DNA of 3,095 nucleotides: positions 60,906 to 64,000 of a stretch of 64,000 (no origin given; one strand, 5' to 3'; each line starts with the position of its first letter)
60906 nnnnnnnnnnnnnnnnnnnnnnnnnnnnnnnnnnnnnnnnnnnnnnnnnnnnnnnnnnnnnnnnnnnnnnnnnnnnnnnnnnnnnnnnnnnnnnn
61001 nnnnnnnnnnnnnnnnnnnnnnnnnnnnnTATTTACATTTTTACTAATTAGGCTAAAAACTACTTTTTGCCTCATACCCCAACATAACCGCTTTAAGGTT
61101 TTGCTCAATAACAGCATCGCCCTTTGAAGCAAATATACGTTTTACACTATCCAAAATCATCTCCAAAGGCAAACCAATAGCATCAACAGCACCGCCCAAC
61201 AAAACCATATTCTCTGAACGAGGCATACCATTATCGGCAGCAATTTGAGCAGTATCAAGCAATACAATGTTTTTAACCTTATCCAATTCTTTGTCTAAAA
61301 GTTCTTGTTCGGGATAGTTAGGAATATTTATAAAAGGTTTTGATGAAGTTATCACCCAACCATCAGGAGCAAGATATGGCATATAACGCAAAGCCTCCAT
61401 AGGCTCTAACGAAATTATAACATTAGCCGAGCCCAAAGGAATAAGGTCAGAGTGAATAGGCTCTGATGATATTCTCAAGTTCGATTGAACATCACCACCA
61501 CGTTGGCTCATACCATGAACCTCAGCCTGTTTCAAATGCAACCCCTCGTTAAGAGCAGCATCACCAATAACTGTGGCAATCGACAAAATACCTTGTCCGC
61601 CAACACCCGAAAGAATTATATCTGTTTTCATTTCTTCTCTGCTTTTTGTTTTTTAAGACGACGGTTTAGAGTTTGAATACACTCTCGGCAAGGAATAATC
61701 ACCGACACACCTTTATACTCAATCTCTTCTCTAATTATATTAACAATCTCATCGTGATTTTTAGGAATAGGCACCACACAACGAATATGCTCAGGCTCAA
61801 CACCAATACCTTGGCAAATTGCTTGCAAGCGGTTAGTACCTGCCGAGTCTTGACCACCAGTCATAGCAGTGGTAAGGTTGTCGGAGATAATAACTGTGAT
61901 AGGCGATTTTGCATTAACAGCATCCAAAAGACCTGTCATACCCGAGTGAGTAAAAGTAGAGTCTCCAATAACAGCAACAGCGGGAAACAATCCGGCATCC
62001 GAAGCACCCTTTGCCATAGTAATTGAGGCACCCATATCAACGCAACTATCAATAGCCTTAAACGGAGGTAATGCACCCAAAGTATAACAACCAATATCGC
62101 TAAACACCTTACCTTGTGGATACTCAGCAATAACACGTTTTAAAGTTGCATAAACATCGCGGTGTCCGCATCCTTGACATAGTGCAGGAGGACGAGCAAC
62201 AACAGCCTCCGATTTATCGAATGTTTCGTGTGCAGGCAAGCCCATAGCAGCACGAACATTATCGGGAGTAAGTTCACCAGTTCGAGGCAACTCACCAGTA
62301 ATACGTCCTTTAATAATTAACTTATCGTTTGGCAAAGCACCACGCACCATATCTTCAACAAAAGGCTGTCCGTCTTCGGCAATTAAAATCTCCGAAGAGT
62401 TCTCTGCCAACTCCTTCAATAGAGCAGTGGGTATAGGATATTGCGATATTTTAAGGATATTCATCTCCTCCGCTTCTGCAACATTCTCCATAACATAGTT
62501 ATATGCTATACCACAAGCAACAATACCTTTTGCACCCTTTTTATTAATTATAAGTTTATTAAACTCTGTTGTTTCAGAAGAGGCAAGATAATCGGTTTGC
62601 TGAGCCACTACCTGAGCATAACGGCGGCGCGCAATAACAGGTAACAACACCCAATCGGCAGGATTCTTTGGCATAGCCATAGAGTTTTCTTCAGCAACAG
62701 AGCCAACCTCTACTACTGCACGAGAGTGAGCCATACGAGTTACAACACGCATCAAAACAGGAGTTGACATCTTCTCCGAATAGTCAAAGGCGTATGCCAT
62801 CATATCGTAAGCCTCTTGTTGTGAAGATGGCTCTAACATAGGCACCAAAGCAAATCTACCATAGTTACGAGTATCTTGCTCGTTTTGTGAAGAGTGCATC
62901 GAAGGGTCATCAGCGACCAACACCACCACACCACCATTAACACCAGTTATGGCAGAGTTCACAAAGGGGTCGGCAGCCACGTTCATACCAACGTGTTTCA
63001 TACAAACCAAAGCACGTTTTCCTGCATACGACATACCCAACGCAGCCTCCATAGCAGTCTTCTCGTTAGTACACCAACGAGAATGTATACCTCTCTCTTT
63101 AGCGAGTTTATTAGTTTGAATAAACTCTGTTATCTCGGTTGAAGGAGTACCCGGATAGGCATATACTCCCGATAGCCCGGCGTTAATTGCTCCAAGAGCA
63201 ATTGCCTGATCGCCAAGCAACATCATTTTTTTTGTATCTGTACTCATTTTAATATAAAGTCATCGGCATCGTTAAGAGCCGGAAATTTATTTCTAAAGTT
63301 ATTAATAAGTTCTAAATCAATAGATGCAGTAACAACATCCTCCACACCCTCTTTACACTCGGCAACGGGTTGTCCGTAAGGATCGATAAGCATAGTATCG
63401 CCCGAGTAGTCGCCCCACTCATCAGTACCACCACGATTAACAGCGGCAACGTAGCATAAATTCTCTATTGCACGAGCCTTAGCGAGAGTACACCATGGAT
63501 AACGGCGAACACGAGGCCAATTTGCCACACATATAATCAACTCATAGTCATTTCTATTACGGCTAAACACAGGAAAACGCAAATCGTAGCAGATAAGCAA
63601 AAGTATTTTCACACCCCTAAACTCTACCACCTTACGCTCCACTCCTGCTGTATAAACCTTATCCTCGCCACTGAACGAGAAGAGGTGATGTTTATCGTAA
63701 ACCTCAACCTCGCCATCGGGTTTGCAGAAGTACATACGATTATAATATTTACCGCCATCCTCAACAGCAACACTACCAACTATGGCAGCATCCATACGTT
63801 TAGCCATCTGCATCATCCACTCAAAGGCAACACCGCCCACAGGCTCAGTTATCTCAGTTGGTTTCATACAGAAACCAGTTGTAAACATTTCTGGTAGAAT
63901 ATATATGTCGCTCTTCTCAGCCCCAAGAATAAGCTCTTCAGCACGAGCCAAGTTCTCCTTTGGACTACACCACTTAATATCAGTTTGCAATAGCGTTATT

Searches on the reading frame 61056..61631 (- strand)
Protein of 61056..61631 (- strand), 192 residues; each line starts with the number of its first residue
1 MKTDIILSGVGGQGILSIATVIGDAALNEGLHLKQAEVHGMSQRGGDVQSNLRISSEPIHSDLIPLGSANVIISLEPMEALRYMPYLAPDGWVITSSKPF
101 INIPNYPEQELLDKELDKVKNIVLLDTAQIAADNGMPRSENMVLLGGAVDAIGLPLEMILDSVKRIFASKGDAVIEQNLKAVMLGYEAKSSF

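Call 9: search_protein_families(library=pfam, proteins=[window:61056-61631:-], max_evalue=0.001)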
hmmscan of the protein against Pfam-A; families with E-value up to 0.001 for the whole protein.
window:61056-61631:- (192 aa): 1 family
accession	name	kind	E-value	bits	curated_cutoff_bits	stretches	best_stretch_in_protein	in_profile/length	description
PF01558.24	POR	-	1.5e-36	126.6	27.4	1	11-187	1-173/173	Pyruvate ferredoxin/flavodoxin oxidoreductase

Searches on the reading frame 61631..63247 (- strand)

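Call 9: search_protein_families(library=pfam, proteins=[window:61631-63247:-], max_evalue=0.001)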
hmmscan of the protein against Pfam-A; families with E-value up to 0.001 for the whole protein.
window:61631-63247:- (539 aa): 3 families
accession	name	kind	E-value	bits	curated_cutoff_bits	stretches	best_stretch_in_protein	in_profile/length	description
PF01855.24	POR_N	-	1.4e-13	51.6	27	1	19-199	2-185/231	Pyruvate flavodoxin/ferredoxin oxidoreductase, thiamine diP-bdg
PF02775.26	TPP_enzyme_C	-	1e-11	45.3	21.9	1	384-474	1-99/151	Thiamine pyrophosphate enzyme, C-terminal TPP binding domain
PF02776.23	TPP_enzyme_N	-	6.7e-05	23.1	26.8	0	19-91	10-77/119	Thiamine pyrophosphate enzyme, N-terminal TPP binding domain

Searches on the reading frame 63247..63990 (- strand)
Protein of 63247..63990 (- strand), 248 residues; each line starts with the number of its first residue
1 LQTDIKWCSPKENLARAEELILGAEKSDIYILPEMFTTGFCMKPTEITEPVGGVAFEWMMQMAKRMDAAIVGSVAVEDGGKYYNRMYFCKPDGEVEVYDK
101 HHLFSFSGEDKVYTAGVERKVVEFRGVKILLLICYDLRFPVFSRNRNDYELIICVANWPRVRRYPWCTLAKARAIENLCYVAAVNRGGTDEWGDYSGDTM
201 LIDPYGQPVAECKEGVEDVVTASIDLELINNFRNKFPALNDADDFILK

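Call 52: search_protein_families(library=pfam, proteins=[window:63247-63990:-], max_evalue=0.00001)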
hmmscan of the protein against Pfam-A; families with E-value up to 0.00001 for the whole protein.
window:63247-63990:- (248 aa): 1 family
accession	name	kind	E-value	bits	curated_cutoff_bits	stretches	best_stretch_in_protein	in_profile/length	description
PF00795.27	CN_hydrolase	-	3.8e-42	144.8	23.2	1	2-233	6-255/256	Carbon-nitrogen hydrolase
